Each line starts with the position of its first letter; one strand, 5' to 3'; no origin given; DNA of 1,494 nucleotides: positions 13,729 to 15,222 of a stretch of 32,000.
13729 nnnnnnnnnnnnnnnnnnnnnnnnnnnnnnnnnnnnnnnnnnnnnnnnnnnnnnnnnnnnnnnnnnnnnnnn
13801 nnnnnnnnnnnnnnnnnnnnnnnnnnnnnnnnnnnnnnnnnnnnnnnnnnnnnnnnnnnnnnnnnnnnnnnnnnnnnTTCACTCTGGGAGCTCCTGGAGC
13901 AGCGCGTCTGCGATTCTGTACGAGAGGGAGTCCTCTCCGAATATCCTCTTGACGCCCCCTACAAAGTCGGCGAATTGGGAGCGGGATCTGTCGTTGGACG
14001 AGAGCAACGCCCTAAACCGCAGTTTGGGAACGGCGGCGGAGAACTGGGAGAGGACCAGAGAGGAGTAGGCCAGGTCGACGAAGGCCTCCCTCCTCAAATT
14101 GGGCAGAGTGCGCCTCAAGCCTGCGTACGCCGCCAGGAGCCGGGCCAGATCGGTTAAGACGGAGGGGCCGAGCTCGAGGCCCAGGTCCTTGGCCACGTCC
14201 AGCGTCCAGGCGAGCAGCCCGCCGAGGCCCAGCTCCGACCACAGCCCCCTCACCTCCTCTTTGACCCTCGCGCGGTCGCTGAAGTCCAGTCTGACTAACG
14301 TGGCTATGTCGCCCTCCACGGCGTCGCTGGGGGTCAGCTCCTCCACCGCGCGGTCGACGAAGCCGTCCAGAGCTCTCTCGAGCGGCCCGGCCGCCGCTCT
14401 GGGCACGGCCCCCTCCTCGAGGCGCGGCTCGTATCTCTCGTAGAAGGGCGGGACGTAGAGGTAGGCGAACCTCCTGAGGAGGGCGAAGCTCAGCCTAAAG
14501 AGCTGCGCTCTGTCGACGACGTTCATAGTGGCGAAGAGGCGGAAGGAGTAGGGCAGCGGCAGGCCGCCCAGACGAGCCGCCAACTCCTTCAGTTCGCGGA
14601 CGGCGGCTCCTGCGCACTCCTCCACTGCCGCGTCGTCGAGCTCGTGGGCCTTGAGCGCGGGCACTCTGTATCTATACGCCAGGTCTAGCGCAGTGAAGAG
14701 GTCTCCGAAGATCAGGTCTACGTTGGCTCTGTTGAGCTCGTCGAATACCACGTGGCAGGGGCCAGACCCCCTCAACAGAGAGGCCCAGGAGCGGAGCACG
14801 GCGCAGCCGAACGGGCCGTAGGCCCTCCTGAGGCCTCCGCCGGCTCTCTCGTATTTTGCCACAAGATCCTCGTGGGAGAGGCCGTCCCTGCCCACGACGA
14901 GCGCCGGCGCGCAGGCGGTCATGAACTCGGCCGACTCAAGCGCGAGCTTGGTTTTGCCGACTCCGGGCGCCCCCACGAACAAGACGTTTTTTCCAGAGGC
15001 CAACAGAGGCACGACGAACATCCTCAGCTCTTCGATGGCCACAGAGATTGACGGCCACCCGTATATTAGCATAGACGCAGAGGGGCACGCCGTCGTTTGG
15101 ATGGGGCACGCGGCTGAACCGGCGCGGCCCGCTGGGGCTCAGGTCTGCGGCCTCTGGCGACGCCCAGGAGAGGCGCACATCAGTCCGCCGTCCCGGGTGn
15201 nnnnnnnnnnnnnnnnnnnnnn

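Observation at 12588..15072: McrBC-like pair whose McrB has no room for an N-terminal DNA-reader domain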

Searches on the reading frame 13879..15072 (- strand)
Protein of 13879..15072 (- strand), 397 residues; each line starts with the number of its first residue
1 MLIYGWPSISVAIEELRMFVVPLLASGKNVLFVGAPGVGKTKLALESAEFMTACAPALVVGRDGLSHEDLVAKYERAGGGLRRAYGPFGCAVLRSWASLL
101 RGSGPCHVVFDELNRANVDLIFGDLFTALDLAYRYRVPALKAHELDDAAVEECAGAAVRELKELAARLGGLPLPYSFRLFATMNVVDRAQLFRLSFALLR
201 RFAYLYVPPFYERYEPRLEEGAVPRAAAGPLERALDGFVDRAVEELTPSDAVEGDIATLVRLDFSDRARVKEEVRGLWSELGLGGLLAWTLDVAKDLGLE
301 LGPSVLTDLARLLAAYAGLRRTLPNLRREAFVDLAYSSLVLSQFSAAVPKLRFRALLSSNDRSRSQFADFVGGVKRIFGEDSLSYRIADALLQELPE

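Call 3: search_protein_families(library=pfam, proteins=[window:13879-15072:-], max_evalue=1)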
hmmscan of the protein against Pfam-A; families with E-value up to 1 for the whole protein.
window:13879-15072:- (397 aa): 7 families
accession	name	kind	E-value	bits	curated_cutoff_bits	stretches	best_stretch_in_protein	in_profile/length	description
PF07728.20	AAA_5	-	6.5e-17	62.3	22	1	29-202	1-139/139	AAA domain (dynein-related subfamily)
PF13481.12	AAA_25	-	0.00031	20.9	27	1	12-59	18-65/195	AAA domain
PF01695.23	IstB_IS21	-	0.022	14.7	24.1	1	26-48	91-113/238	IstB-like ATP binding protein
PF12775.13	AAA_7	-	0.053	13.5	25.8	1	17-44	23-50/181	P-loop containing dynein motor region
PF00004.35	AAA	-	0.14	13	21.2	1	30-51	1-22/131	ATPase family associated with various cellular activities (AAA)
PF01078.27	Mg_chelatase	-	0.15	11.9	20.3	1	25-47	20-42/207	Magnesium chelatase, subunit ChlI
PF07726.17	AAA_3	-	0.24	11.7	27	0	30-52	2-24/131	ATPase family associated with various cellular activities (AAA)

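Call 4: search_protein_families(library=ncbifam, proteins=[window:13879-15072:-], max_evalue=1)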
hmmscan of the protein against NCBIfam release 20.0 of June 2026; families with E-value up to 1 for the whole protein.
window:13879-15072:- (397 aa): 4 families
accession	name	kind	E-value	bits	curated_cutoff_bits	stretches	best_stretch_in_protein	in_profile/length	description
NF008457.0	PRK11331.1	equivalog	8.9e-07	28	637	1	24-129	191-297/459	5-methylcytosine-specific restriction enzyme subunit McrB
TIGR02640.1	gas_vesic_GvpN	equivalog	0.008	15.7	266.8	1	14-75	8-68/262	gas vesicle protein GvpN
NF038214.1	IS21_help_AAA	equivalog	0.024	14.3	200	1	24-45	87-108/232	IS21-like element helper ATPase IstB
NF005304.0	PRK06835.1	equivalog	0.094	11.8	215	1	12-44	168-200/330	ATP-binding protein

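Call 5: search_protein_families(library=padloc, proteins=[window:13879-15072:-], max_evalue=1)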
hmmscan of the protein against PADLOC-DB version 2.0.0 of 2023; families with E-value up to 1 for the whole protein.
window:13879-15072:- (397 aa): 3 families
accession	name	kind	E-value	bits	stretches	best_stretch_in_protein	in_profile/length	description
PDLC03448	REase_II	-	0.00031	17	1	91-207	614-721/857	Type II restriction enzyme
PDLC04140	mad8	-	0.03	11.8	1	24-47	24-47/314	mads_8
PDLC02195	IetA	-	0.077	10.3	1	28-51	138-161/395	-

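Call 12: find_homologous_proteins(query=window:13879-15072:-, max_evalue=0.001)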
Query window:13879-15072:- (397 aa): 38 proteins with E <= 0.001 among 8000 candidates.
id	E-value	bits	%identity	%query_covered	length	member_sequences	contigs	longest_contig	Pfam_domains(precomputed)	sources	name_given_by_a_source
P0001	1.1e-246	836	100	97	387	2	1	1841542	PF07728.21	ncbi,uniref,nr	ncbi:AAA family ATPase [Thermoproteus tenax]|uniref:AAA family ATPase n=1 Tax=Thermoproteus tenax Ta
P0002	1.4e-184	632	78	96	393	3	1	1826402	PF07728.21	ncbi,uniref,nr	ncbi:AAA family ATPase [Pyrobaculum islandicum]|uniref:AAA family ATPase n=1 Tax=Pyrobaculum islandi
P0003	7.7e-82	294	45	96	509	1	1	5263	PF07728.21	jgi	-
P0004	1.9e-78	282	44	96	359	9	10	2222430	PF07728.21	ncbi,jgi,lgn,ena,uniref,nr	ncbi:hypothetical protein PAE3687 [Pyrobaculum aerophilum str. IM2]|uniref:AAA+ ATPase domain-contai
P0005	1.8e-77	279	44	96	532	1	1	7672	PF07728.21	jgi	-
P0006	2.4e-77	279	44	96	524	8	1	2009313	PF07728.21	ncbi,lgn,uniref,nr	ncbi:AAA family ATPase [Pyrobaculum calidifontis]|uniref:ATPase associated with various cellular act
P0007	7.6e-76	274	44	98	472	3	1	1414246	PF07728.21,PF13481.13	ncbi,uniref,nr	ncbi:AAA family ATPase [Pyrobaculum sp. 3827-6]|uniref:AAA family ATPase n=1 Tax=Pyrobaculum sp. 382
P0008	7.6e-76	274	45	96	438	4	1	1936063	PF07728.21,PF13481.13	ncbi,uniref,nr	ncbi:ATPase [Thermoproteus uzoniensis 768-20]|uniref:ATPase n=1 Tax=Thermoproteus uzoniensis (strain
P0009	1.6e-73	266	42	95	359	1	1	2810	PF07728.21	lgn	-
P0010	6.5e-72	261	42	96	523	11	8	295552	PF07728.21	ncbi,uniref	ncbi:AAA family ATPase [Pyrobaculum sp.]|uniref:AAA family ATPase n=1 Tax=Pyrobaculum sp. TaxID=2004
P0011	1.8e-65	240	40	96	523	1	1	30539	PF07728.21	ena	-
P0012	3.9e-62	229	42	92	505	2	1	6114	PF07728.21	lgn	-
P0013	8.7e-61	224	42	92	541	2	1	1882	PF07728.21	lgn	-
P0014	1.5e-60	223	42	94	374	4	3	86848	PF07728.21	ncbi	ncbi:MAG: AAA family ATPase [Pyrobaculum sp.]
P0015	1.5e-60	223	39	92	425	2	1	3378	PF07728.21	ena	-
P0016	3.0e-55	206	37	92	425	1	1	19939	PF07728.21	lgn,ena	-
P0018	5.9e-51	192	32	94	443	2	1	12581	PF07728.21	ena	-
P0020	4.4e-47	179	34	96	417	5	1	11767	PF07728.21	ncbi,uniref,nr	ncbi:MAG TPA: hypothetical protein EYH50_03860 [Pyrodictium delaneyi]|uniref:ATPase dynein-related A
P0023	1.4e-42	164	32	98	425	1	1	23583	PF07728.21,PF13481.13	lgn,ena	-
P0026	1.0e-20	92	29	91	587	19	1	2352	PF00004.36,PF07728.21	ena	-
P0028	2.8e-14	71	36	46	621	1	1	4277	PF07728.21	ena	-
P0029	1.8e-13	69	33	58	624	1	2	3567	PF07728.21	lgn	-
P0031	1.0e-11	63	34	54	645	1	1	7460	PF26345.1,PF07728.21,PF12102.14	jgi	jgi:MoxR-like ATPase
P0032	1.8e-11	62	33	48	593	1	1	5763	PF07728.21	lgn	-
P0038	3.1e-4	38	28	47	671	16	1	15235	PF01878.25,PF28529.1,PF00004.36,PF07728.21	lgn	-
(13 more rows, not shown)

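Call 16: find_encoding_contigs(protein=P0002, flank=8000, max_places=2)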
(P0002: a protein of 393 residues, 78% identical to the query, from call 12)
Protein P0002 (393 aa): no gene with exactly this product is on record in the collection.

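Call 17: find_encoding_contigs(protein=P0006, flank=8000, max_places=2)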
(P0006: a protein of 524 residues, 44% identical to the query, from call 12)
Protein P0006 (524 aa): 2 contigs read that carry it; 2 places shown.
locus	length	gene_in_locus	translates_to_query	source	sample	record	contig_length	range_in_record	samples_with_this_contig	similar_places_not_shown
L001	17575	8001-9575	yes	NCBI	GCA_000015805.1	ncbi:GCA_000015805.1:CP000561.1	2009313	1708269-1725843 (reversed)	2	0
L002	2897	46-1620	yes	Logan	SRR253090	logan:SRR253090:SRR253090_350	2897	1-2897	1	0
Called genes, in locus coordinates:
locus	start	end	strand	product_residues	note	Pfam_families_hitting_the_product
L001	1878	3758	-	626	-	-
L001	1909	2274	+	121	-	-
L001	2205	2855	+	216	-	-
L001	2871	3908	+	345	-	-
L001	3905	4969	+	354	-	-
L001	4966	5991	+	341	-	-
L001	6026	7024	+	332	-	PF13175:AAA_15 (weak), PF13304:AAA_21 (weak)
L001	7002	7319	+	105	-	-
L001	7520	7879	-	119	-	-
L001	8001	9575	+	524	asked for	PF07728:AAA_5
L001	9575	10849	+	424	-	-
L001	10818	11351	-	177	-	-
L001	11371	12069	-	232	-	PF13549:ATP-grasp_5, PF08442:ATP-grasp_2 (faint)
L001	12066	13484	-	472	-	PF02629:CoA_binding, PF13380:CoA_binding_2, PF13607:Succ_CoA_lig, PF19045:Ligase_CoA_2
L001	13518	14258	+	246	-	-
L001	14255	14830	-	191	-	PF00924:MS_channel_2nd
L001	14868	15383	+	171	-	PF00025:Arf (weak), PF02421:FeoB_N, PF10662:PduV-EutP (weak), PF00071:Ras, PF01926:MMR_HSR1 (weak)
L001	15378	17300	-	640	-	PF20720:nSTAND3 (weak)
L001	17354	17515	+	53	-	PF01020:Ribosomal_L40e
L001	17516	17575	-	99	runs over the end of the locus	PF21476:PF0610-like_N, PF23470:Zn_ribbon_PF0610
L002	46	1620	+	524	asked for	PF07728:AAA_5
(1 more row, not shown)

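Call 18: find_encoding_contigs(protein=P0004, flank=8000, max_places=2)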
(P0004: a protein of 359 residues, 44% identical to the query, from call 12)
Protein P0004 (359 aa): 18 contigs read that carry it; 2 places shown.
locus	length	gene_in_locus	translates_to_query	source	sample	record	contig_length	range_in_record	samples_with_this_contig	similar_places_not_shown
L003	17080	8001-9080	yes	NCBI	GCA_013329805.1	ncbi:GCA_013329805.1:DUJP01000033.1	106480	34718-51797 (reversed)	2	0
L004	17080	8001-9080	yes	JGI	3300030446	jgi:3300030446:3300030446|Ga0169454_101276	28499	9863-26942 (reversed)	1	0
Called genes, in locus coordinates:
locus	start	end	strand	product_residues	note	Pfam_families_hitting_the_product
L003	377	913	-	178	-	PF05942:PaREP1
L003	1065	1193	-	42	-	-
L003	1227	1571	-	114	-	PF00484:Pro_CA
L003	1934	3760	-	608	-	PF00574:CLP_protease, PF25145:NfeD1b_N, PF01343:Peptidase_S49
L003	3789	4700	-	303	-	PF00753:Lactamase_B (faint), PF13483:Lactamase_B_3 (weak)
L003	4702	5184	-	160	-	-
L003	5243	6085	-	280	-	-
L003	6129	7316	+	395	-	PF12704:MacB_PCD, PF02687:FtsX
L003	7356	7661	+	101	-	-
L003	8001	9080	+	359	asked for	PF07728:AAA_5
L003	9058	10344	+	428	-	-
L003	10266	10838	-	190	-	-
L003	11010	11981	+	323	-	-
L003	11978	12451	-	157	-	PF05942:PaREP1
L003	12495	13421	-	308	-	PF01244:Peptidase_M19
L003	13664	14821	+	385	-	PF13175:AAA_15, PF13304:AAA_21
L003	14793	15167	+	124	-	-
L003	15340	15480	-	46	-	-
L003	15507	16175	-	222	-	PF13353:Fer4_12, PF04055:Radical_SAM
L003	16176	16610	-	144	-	PF27709:UCP014422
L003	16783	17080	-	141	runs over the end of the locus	PF03551:PadR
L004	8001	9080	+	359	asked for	PF07728:AAA_5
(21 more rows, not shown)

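Call 19: find_encoding_contigs(protein=P0020, flank=6000, max_places=1)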
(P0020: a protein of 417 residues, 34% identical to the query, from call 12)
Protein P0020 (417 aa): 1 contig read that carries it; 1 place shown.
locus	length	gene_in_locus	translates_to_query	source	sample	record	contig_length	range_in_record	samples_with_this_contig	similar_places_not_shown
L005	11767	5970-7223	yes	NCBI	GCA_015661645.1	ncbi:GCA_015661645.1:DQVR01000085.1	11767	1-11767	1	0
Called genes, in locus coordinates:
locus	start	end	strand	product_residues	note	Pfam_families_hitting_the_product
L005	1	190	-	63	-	?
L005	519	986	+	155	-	-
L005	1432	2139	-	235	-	PF02171:Piwi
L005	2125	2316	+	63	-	-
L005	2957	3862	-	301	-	-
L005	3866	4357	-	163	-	-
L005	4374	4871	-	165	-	-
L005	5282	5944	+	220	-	-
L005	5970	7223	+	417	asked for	PF07728:AAA_5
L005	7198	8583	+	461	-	-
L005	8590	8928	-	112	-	-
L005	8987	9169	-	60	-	-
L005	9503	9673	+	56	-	PF01954:AF2212-like (faint)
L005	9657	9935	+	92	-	-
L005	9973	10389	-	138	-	PF01850:PIN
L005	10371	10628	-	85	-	PF04014:MazE_antitoxin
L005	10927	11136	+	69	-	-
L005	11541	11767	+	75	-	?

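Call 20: find_encoding_contigs(protein=P0023, flank=6000, max_places=1)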
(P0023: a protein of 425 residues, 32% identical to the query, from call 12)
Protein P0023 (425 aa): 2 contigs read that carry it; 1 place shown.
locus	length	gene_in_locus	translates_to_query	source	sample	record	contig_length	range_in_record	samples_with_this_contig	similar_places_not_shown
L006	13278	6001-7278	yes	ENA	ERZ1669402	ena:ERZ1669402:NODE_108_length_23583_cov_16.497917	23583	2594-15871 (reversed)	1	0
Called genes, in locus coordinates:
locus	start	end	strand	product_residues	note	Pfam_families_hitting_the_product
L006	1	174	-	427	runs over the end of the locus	-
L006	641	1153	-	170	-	-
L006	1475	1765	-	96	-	-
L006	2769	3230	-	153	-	-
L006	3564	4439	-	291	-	-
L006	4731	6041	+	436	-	-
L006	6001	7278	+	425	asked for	PF13481:AAA_25 (weak), PF07728:AAA_5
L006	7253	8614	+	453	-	-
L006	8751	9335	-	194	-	-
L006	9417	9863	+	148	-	-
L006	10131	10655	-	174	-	-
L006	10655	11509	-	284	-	-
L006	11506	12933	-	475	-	PF20442:BrxL_N, PF13337:BrxL_ATPase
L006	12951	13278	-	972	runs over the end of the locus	?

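Call 21: find_encoding_contigs(protein=P0018, flank=6000, max_places=1)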
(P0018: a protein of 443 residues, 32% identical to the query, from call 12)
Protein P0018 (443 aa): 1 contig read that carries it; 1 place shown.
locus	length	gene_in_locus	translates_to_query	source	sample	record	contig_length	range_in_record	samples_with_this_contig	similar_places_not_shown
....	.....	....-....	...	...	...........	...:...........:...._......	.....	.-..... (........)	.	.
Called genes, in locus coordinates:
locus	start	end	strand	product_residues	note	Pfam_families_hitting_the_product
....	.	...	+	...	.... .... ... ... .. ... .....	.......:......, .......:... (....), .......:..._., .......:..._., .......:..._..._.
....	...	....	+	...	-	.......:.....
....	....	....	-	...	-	-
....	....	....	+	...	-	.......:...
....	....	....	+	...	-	-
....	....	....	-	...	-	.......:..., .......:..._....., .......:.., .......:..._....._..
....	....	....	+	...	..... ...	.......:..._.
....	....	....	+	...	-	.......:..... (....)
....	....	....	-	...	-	-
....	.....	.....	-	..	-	-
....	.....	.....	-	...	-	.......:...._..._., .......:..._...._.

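Call 22: find_encoding_contigs(protein=P0016, flank=6000, max_places=1)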
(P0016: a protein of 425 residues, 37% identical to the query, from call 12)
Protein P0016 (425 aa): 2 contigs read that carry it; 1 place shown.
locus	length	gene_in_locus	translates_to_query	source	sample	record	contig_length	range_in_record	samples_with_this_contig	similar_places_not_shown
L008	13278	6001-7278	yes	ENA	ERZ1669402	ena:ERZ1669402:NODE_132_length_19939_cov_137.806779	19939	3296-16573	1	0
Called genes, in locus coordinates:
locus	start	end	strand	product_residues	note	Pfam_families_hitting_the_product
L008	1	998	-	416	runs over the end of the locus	PF01266:DAO, PF13450:NAD_binding_8 (weak)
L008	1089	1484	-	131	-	PF01475:FUR, PF03965:Penicillinase_R (weak)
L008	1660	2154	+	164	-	PF04008:Adenosine_kin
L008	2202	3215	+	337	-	PF07690:MFS_1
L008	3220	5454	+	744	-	PF00270:DEAD, PF00271:Helicase_C, PF22590:Cas3-like_C_2 (weak), PF09369:MZB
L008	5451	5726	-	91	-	-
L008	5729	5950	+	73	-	PF10571:UPF0547 (faint), PF24460:DUF7575 (faint)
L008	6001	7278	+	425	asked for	PF07728:AAA_5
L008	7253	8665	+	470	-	-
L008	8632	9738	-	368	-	-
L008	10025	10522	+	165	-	-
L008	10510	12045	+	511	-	PF13401:AAA_22 (faint)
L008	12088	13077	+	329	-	PF01171:ATP_bind_3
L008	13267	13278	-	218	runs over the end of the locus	PF01842:ACT, PF13291:ACT_4 (weak)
